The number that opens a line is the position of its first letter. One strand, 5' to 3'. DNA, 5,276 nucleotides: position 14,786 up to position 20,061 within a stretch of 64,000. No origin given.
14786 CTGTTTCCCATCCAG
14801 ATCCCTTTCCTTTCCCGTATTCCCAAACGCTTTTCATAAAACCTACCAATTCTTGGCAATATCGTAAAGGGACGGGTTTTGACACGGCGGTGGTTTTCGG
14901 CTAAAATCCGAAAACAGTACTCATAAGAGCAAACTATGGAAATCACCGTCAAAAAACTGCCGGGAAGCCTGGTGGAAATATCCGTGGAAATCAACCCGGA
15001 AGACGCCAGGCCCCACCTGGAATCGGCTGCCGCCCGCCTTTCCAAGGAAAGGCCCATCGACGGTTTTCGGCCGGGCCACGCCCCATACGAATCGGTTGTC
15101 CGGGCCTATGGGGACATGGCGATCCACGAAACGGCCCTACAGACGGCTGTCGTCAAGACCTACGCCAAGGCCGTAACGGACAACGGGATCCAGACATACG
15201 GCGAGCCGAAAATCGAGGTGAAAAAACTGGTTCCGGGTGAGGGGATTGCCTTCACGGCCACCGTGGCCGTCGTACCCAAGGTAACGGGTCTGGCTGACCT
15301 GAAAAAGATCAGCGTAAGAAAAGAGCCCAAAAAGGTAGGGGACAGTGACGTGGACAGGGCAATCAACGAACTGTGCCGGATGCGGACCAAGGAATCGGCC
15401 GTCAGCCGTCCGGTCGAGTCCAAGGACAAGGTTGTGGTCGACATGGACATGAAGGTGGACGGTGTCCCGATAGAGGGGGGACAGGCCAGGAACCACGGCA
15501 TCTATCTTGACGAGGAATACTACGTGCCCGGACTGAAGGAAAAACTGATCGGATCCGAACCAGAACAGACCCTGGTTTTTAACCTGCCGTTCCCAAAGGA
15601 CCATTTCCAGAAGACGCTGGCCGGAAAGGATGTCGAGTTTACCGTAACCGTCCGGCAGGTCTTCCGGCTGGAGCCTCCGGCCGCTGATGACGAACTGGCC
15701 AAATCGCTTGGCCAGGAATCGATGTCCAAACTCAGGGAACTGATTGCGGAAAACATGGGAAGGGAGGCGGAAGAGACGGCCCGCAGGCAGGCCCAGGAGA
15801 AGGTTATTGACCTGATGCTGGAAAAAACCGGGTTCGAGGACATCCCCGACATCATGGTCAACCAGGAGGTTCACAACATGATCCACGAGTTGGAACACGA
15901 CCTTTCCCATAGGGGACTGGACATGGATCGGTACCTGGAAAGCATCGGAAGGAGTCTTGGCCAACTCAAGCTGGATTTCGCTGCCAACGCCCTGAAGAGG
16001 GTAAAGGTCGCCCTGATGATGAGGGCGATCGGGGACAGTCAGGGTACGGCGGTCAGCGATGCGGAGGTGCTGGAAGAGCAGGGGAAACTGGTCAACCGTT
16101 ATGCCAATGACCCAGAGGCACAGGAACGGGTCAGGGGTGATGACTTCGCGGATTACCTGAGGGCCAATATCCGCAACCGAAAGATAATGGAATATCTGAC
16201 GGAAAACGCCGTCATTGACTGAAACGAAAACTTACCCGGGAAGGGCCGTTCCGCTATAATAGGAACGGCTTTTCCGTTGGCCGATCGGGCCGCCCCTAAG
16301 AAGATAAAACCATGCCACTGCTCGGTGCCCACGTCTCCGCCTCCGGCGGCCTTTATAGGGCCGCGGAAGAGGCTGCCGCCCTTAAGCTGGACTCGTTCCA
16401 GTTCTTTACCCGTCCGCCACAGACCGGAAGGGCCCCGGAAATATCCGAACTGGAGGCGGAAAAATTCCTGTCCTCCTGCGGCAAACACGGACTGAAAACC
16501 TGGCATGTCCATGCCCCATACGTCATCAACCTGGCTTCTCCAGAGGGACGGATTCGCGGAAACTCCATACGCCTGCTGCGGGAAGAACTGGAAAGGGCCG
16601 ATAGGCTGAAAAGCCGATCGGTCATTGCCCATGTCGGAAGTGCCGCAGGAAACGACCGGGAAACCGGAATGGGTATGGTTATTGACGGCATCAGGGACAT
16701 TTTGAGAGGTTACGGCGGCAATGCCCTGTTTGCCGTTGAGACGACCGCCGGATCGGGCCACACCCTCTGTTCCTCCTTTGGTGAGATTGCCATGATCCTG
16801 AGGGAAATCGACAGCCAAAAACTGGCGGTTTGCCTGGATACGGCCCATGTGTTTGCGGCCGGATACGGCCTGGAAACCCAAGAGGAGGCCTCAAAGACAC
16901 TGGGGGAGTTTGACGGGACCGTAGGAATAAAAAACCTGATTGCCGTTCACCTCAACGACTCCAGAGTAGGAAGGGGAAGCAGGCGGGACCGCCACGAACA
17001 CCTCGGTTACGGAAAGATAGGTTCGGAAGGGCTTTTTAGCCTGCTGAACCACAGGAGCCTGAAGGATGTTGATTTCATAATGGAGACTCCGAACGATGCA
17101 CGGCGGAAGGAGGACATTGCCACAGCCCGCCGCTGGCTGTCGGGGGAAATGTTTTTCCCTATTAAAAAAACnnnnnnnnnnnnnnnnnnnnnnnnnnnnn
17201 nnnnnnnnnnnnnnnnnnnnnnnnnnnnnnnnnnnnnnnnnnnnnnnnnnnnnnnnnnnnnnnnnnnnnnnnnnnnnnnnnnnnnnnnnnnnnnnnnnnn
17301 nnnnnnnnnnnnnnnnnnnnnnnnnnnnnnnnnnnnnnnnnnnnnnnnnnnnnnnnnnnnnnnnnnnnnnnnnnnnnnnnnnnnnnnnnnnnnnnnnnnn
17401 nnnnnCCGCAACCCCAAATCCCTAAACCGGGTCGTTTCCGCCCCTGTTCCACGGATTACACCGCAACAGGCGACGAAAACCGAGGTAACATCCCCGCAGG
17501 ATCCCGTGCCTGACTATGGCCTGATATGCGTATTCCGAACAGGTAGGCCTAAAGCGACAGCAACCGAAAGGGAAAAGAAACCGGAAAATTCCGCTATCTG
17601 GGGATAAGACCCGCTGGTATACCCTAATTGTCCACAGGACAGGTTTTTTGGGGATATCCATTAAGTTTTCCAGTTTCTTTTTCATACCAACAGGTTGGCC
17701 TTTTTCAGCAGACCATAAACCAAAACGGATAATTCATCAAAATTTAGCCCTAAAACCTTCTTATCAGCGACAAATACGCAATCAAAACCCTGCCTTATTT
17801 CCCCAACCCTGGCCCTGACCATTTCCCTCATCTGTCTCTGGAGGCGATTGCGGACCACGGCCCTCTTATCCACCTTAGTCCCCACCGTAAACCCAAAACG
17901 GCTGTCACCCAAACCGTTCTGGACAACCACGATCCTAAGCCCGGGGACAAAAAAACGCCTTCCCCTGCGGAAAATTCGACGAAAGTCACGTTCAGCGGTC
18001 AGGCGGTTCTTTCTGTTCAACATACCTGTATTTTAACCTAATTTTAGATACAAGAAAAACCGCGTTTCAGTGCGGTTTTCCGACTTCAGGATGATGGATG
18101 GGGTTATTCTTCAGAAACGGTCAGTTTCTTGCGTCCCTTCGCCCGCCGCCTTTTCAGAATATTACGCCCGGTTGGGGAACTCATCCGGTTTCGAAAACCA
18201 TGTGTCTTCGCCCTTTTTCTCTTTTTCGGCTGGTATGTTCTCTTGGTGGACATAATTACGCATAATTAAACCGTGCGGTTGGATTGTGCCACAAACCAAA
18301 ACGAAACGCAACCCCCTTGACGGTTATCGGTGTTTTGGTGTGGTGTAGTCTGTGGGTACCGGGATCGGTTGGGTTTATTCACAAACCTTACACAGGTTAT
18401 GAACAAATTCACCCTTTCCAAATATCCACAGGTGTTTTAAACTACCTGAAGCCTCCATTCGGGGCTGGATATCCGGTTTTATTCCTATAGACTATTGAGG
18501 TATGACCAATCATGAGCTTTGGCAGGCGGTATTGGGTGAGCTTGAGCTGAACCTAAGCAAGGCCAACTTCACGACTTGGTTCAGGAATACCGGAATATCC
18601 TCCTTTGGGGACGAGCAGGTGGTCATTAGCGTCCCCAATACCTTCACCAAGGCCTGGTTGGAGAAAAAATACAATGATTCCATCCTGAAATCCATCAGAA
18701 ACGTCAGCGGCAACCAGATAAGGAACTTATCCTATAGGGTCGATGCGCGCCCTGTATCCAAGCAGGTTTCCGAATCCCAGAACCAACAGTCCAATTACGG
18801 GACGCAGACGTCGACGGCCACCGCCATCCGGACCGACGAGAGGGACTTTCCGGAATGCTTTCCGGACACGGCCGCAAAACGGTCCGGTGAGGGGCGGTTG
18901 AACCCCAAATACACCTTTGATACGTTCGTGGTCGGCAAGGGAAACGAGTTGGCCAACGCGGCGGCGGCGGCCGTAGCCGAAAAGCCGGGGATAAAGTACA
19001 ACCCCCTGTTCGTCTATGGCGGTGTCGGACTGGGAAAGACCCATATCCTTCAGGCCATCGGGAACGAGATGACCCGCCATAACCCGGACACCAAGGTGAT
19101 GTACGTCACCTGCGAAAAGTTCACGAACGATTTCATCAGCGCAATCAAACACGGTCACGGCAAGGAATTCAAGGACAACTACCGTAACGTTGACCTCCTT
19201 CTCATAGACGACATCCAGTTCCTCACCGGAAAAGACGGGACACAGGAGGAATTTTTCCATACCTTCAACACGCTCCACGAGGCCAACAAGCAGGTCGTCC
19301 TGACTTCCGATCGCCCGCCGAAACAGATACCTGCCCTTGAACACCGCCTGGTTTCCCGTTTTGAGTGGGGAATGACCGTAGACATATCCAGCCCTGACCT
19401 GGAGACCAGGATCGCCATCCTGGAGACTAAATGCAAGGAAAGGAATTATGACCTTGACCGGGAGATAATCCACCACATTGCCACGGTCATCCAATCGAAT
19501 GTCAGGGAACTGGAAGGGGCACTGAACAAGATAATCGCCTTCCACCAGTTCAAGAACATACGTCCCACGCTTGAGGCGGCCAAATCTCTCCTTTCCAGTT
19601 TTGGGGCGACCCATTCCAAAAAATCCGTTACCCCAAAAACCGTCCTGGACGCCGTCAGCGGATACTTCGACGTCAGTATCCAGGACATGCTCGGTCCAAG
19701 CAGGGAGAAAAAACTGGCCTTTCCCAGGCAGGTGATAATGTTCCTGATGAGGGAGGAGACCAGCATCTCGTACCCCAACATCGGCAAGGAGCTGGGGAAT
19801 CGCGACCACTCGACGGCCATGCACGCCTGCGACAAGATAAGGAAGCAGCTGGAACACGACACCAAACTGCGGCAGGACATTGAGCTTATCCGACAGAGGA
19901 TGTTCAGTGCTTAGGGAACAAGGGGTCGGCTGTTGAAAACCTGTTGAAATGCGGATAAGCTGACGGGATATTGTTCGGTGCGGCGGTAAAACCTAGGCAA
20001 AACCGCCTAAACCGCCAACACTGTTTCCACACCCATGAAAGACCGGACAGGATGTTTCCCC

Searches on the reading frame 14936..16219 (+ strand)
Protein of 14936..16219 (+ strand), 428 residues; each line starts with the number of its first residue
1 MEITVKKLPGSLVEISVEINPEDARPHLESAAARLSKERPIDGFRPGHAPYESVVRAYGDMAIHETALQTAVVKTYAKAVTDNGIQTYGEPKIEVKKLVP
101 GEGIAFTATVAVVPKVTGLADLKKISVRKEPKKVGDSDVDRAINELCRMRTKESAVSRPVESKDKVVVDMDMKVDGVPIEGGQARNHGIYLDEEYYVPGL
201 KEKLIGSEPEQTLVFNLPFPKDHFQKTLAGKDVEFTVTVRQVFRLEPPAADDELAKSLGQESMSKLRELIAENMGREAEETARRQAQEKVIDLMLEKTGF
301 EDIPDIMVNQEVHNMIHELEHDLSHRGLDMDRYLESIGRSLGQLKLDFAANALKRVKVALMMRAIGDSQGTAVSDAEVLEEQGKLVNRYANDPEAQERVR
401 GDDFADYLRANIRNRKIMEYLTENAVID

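Call 8: search_protein_families(library=pfam, proteins=[window:14936-16219:+], max_evalue=0.001)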
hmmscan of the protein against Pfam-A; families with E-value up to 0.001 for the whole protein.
window:14936-16219:+ (428 aa): 3 families
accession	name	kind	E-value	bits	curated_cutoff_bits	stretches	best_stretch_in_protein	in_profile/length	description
PF05697.18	Trigger_N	-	2e-31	109.7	22.2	1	1-146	1-144/144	Bacterial trigger factor protein (TF)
PF05698.19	Trigger_C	-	7.7e-28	98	22.7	1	262-422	1-161/162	Bacterial trigger factor protein (TF) C-terminus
PF00254.34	FKBP_C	-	0.0003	21.5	21.1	1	159-239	4-93/94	FKBP-type peptidyl-prolyl cis-trans isomerase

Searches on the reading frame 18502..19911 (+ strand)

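Call 9: search_protein_families(library=pfam, proteins=[window:18502-19911:+], max_evalue=0.001)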
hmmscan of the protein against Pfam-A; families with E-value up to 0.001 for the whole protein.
window:18502-19911:+ (470 aa): 7 families
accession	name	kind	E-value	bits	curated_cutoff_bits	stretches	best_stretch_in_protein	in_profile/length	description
PF00308.24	Bac_DnaA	-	7.9e-74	247.7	23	1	133-294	1-162/162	Bacterial DnaA ATPAse domain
PF08299.17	Bac_DnaA_C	-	3.7e-25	88.2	31.5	1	379-446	2-69/69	Bacterial dnaA protein helix-turn-helix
PF11638.13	DnaA_N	-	7.9e-16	58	24.6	1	5-66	2-64/65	DnaA N-terminal domain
PF01695.23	IstB_IS21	-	5.8e-09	36.2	24.1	1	170-272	96-195/238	IstB-like ATP binding protein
PF00004.35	AAA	-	1.6e-06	29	21.2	1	170-288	2-128/131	ATPase family associated with various cellular activities (AAA)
PF13401.12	AAA_22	-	1.4e-05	25.8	27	0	169-241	8-96/130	AAA domain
PF13173.12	AAA_14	-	0.00048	20.6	27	1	167-268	3-96/129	AAA domain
